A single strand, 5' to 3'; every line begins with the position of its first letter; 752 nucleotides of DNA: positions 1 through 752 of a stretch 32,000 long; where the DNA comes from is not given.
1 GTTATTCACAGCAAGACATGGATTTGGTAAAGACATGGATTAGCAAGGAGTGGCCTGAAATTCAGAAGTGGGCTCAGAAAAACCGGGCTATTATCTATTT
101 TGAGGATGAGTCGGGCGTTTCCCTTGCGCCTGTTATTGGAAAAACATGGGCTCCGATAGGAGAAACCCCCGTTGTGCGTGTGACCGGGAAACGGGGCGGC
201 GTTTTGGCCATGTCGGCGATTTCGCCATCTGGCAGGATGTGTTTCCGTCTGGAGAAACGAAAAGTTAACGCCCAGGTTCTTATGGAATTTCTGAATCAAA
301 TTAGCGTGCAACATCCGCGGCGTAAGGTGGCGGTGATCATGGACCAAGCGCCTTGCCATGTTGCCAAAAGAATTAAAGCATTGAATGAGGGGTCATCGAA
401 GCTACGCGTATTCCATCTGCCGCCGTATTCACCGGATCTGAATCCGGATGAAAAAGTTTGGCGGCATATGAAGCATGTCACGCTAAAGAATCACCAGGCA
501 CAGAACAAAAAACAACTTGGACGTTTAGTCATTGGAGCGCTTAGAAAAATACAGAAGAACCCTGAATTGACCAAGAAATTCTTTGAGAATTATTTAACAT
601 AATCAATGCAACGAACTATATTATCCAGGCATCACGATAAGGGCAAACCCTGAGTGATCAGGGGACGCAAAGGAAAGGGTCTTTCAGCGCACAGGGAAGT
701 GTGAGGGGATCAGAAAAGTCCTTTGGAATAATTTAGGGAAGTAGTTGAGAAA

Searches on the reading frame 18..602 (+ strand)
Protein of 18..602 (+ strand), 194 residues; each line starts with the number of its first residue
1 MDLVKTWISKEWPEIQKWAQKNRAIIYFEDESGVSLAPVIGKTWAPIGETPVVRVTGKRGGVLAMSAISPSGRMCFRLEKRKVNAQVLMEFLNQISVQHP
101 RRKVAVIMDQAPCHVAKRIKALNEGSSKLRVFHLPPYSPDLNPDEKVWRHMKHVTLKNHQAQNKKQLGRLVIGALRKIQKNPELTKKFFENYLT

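Call 92: search_protein_families(library=pfam, proteins=[window:18-602:+], max_evalue=0.00001)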
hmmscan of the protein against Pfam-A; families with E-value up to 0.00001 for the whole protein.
window:18-602:+ (194 aa): 1 family
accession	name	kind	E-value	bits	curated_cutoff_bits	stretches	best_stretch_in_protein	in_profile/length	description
PF13358.12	DDE_3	-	1.5e-34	119.4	28.6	1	26-167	2-145/146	DDE superfamily endonuclease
